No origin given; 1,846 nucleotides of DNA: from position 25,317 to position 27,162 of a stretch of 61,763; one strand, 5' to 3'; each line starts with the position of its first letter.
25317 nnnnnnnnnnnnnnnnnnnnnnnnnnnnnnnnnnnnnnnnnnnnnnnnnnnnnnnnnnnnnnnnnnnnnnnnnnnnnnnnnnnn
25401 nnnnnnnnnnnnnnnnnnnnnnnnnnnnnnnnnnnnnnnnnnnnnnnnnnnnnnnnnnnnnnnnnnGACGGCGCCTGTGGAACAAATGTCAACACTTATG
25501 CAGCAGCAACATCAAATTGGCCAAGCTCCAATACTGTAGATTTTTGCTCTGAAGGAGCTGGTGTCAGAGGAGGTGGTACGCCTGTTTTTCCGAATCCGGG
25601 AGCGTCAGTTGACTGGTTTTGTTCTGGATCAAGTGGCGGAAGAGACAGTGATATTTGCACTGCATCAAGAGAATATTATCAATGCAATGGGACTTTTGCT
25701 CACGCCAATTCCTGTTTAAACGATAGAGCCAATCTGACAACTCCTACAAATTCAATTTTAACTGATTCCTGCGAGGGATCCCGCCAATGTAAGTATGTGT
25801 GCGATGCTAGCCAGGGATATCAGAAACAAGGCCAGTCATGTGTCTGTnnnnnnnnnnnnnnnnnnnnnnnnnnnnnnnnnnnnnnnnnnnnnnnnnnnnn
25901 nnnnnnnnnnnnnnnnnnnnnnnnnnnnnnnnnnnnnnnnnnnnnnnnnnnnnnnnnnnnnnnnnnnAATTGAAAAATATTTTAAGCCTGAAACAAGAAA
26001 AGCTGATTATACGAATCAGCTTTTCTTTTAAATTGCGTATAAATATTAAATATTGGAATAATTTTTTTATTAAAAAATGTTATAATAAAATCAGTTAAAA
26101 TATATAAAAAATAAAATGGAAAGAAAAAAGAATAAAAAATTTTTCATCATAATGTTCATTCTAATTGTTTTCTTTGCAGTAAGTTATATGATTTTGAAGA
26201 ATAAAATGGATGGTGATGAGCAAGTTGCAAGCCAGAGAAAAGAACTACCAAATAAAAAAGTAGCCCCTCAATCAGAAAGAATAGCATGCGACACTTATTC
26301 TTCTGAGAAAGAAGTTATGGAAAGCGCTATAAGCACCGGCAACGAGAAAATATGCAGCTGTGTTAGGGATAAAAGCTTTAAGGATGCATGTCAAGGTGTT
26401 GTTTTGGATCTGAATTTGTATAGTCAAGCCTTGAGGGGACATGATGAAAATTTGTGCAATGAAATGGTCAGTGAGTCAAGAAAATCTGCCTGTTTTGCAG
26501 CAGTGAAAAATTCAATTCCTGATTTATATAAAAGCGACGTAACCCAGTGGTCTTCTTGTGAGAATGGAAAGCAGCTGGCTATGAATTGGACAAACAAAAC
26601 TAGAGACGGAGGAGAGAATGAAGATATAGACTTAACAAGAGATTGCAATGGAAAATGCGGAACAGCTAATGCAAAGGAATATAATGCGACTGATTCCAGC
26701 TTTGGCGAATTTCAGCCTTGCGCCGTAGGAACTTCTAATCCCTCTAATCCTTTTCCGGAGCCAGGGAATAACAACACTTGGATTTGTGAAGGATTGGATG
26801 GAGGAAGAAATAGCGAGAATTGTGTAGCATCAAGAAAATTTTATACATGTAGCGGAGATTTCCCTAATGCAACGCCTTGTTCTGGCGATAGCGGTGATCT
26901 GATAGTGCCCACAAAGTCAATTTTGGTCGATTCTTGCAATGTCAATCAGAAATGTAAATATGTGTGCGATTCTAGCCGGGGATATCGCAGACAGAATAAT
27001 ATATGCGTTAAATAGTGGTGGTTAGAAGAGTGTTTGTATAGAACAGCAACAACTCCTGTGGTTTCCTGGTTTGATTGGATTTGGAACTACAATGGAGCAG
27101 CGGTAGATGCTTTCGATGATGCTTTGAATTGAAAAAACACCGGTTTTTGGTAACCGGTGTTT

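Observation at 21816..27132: Tandem array of three signal-anchored cysteine-rich paralogs; two combine TPR repeats with a thrombospondin type-1-like repeat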

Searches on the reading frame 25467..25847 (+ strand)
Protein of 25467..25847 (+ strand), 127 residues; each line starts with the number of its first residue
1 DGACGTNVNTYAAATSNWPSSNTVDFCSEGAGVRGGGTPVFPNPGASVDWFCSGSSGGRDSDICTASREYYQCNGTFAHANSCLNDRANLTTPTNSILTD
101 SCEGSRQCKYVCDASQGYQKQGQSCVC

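Call 32: search_protein_representatives(alignment_id=A2)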
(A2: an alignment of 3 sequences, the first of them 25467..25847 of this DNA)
Query: 3 sequences, 127 profile positions. Proteins with E-value up to 0.001 (for the whole library): 503; up to 1e-10: 140; up to 1e-30: 21. The best 150 are listed.
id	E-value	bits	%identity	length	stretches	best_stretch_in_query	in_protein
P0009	1.4e-113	390.7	-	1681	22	1-68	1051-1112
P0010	4.9e-77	272.6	-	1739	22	2-69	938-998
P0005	1.1e-55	203.5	-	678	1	1-127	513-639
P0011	3.6e-55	202.0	-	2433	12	1-71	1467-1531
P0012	3.9e-55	201.8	-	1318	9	2-69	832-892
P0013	5.0e-53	195.0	-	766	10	1-69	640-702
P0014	5.9e-51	188.3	-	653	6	1-68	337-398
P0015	1.1e-49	184.2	-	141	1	1-127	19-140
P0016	6.5e-48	178.5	-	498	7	2-68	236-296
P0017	3.2e-44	166.6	-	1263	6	1-69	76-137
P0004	2.9e-42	160.2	-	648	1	1-127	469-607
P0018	5.0e-42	159.5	-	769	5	1-69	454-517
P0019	2.5e-41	157.2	-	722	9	2-68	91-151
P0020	8.7e-40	152.2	-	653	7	1-68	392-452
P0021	4.4e-39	149.9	-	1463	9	1-69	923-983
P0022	3.8e-36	140.5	-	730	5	1-73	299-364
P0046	3.0e-22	95.5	-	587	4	3-124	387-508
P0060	1.1e-18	84.0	-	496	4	2-68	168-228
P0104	4.1e-13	66.0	-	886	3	1-69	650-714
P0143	5.8e-11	59.1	-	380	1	1-73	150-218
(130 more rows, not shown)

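Call 54: search_protein_families(library=pfam, proteins=[P0013, P0014, P0016, P0017, P0018, P0022, P0046, P0060, P0104, P0143], max_evalue=0.001)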
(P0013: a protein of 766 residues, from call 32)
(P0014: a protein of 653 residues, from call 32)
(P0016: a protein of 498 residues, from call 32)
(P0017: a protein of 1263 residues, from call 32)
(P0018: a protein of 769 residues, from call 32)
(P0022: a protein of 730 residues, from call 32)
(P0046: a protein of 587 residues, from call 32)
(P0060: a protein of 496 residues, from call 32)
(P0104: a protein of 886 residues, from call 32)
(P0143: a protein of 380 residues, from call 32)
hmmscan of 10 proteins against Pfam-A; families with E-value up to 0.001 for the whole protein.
P0013 (766 aa): 0 families

P0014 (653 aa): 2 families
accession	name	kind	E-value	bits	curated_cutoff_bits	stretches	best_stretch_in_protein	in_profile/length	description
PF07963.17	N_methyl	-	4.4e-06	26.5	21.2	1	5-27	4-26/27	Prokaryotic N-terminal methylation motif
PF00050.26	Kazal_1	-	0.00027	21.3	21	0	198-217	8-25/49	Kazal-type serine protease inhibitor domain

P0016 (498 aa): 1 family
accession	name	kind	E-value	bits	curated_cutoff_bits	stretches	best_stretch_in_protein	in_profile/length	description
PF14326.11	DUF4384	-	0.00044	20.7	27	0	393-428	45-80/81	Domain of unknown function (DUF4384)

P0017 (1263 aa): 4 families
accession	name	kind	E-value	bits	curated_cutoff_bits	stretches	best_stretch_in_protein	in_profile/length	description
PF18911.6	PKD_4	-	1.5e-14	54.3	27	2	750-833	1-81/85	PKD domain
PF22352.2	K319L-like_PKD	-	5.5e-13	49.2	27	2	757-837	1-84/84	K319L-like, PKD domain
PF00801.26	PKD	-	2.2e-10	40.8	23.5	2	662-739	4-77/80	PKD domain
PF17963.7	Big_9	-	0.00013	23.2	23.6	1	658-741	3-88/89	Bacterial Ig domain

P0018 (769 aa): 1 family
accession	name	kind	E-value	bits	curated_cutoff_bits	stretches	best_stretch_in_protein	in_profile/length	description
PF00963.24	Cohesin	-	9.5e-07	29.5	24.1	1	82-196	8-116/139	Cohesin domain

P0022 (730 aa): 0 families

P0046 (587 aa): 0 families

P0060 (496 aa): 0 families

P0104 (886 aa): 0 families

P0143 (380 aa): 0 families

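Call 81: find_related_loci(query=A2, collection=viral_contigs, flank=5000)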
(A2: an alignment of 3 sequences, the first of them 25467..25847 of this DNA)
Query A2 (127 aa) in viral_contigs; peptide patterns used: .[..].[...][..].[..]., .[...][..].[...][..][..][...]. (x = any residue, [..] = any of these).
20 stretches matched a pattern, but none encodes a relative of the query by tblastn (E <= 1e-3).

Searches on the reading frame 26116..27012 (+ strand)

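Call 3: search_protein_families(library=pfam, proteins=[window:26116-27012:+], max_evalue=1)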
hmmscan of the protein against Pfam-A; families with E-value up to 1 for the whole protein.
window:26116-27012:+ (299 aa): 2 families
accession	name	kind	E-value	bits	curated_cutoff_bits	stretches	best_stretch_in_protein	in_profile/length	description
PF06237.18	SLC52_ribofla_tr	-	0.051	13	27.9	1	6-66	192-250/429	Solute carrier family 52, riboflavin transporter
PF21425.3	DTP-pb9_A-dom_N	-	0.21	12.1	27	0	111-147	29-65/84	Distal tail protein pb9, A domain, N-terminal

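Call 4: search_protein_families(library=ncbifam, proteins=[window:26116-27012:+], max_evalue=1)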
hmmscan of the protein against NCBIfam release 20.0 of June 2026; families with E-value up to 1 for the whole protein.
window:26116-27012:+ (299 aa): 2 families
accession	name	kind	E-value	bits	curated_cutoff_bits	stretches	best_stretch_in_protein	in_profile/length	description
NF041023.1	PP0621_fam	subfamily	0.073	13.4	45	1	12-69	3-59/71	PP0621 family protein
NF045890.1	conj_pls20_p028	equivalog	0.29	9.9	150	0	118-176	128-183/377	pLS20_p028 family conjugation system transmembrane protein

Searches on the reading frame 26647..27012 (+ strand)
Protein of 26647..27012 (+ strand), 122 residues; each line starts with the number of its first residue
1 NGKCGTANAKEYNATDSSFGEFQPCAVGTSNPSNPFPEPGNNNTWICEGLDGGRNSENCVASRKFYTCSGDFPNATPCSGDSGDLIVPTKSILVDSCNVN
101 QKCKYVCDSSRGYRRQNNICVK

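Call 73: predict_structure(alignment_id=A7)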
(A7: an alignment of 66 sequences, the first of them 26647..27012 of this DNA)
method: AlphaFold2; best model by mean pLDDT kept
length: 122 residues; sequences in the alignment: 66
mean_pLDDT: 96.9   pTM: 0.79
mean pLDDT of the five models: 96.9, 96.8, 96.7, 95.0, 95.0
residues with pLDDT >= 90: 118; 70-90: 4; 50-70: 0; < 50: 0
segments of 3 or more residues with pLDDT < 50: none
pLDDT, mean of each block of 10 residues (from residue 1): 98 98 98 98 98 98 97 96 94 94 96 97 97
secondary structure, 60 per line:
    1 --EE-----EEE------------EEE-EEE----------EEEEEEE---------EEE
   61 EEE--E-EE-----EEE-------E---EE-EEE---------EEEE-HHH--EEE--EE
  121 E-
elements in order: E10-12 E25-27 E29-31 E42-48 E58-63 E75-77 E92-94 E104-107 E114-116 E119-121

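Call 75: fold_search(model_id=the predicted structure, library=pdb)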
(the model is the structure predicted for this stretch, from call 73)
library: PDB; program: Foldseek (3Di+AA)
matches with E <= 10: 357; with E <= 0.001: 0
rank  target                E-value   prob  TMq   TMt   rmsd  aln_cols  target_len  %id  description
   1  7y5q_A                2.2e+00  0.04  0.22  0.10  13.6       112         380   16  Structure of 1:1 PAPP-A.STC2 complex(half map) (released 2023-01-11)
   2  4gay_B                2.5e+00  0.01  0.13  0.09   9.5        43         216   12  Structure of the broadly neutralizing antibody AP33 (released 2012-10-10)
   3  1nld_H                2.7e+00  0.07  0.19  0.11  12.6        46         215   20  FAB FRAGMENT OF A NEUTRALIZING ANTIBODY DIRECTED AGAINST AN EPITOPE OF GP41 FROM HIV-1 (released 1996-12-23)
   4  7y5n_D                2.7e+00  0.02  0.18  0.08  13.5       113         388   12  Structure of 1:1 PAPP-A.ProMBP complex(half map) (released 2023-01-11)
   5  8beg_B                2.7e+00  0.02  0.12  0.03  12.2        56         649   14  Structure of Ig-like domains from PrgB (released 2022-11-30)
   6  5k6y_A                2.8e+00  0.03  0.19  0.07  15.8        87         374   10  Sidekick-2 immunoglobulin domains 1-4, crystal form 2 (released 2016-09-28)
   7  6cse_A                3.0e+00  0.04  0.16  0.10   9.6        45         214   16  Crystal structure of sodium/alanine symporter AgcS with L-alanine bound (released 2019-01-30)
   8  9pru_G                3.0e+00  0.02  0.16  0.10   9.7        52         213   13  Complex of the 3G8 Fab bound to Fc gamma receptor 3a / CD16a F158 allotype (released 2025-12-31)
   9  8z6r_F                3.4e+00  0.01  0.10  0.08  10.1        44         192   14  Structure of XBB.1.16 S trimer with 3 down-RBDs complex with antibody CYFN1006-1. (released 2025-01-29)
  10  7z12_C                3.6e+00  0.05  0.16  0.10   9.0        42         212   12  VAR2 complex with PAM1.4 (released 2022-11-02)
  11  3nfp_A                3.6e+00  0.02  0.15  0.09  12.2        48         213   14  Crystal structure of the Fab fragment of therapeutic antibody daclizumab in complex with IL-2Ra (CD25) ectodomain (released 2010-09-15)
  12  6bfq_E                3.8e+00  0.05  0.16  0.10  10.2        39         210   13  The mechanism of GM-CSF inhibition by human GM-CSF auto-antibodies (released 2018-09-12)
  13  3fzu_C                3.8e+00  0.04  0.16  0.10   9.8        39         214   15  IgG1 Fab characterized by H/D exchange (released 2009-03-17)
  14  9l9y_L                3.8e+00  0.02  0.14  0.10  10.4        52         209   13  Immune complex of HEV E2s and mAb 6H8 (released 2026-01-14)
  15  1f11_A                3.8e+00  0.01  0.13  0.09   9.4        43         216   12  F124 FAB FRAGMENT FROM A MONOCLONAL ANTI-PRES2 ANTIBODY (released 2000-08-30)
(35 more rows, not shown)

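Call 78: fold_search(model_id=the predicted structure, library=viral)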
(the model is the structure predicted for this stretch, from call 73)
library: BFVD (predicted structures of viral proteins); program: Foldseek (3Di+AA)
matches with E <= 10: 63; with E <= 0.001: 0
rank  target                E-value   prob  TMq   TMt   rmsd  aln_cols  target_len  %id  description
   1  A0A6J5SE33            3.0e-01  0.91  0.34  0.09   5.6        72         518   29  Chitobiase/beta-hexosaminidase C-terminal domain containing protein [uncultured Caudovirales phage]
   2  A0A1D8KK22            8.6e-01  0.03  0.15  0.06  11.9        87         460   15  Rhs family protein-like protein [Synechococcus phage S-CAM3]
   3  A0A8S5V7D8            1.2e+00  0.08  0.15  0.06   5.6        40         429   22  Uncharacterized protein [CrAss-like virus sp. ctUXy6]
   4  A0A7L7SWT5            1.5e+00  0.13  0.35  0.27   9.7       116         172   12  (no name in the UniProt tables at hand)
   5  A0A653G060            2.3e+00  0.01  0.14  0.04  14.0        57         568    9  (no name in the UniProt tables at hand)
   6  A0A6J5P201            2.8e+00  0.04  0.29  0.11  11.7       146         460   13  Uncharacterized protein [uncultured Caudovirales phage]
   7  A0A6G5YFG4            3.2e+00  0.08  0.30  0.15   8.7       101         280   13  (no name in the UniProt tables at hand)
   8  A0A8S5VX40            3.3e+00  0.07  0.19  0.06   4.4        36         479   22  (no name in the UniProt tables at hand)
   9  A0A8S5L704            3.3e+00  0.01  0.16  0.06  13.6        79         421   15  Uncharacterized protein (Fragment) [Siphoviridae sp. ctNiB4]
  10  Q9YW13                3.5e+00  0.04  0.16  0.14  12.0        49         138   12  Phospholipase A2-like domain-containing protein [Melanoplus sanguinipes entomopoxvirus]
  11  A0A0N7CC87            4.2e+00  0.01  0.13  0.08   8.9        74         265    8  (no name in the UniProt tables at hand)
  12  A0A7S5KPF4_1          4.5e+00  0.01  0.15  0.03  13.3        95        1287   12  Host specificity protein J [Bacteriophage DSS3_VP1]
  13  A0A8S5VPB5            4.8e+00  0.04  0.17  0.05   4.7        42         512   19  (no name in the UniProt tables at hand)
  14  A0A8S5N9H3            4.8e+00  0.02  0.17  0.09   7.2        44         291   16  Uncharacterized protein (Fragment) [Siphoviridae sp. ctBmU27]
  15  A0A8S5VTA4            4.8e+00  0.01  0.11  0.03  18.1        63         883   13  (no name in the UniProt tables at hand)
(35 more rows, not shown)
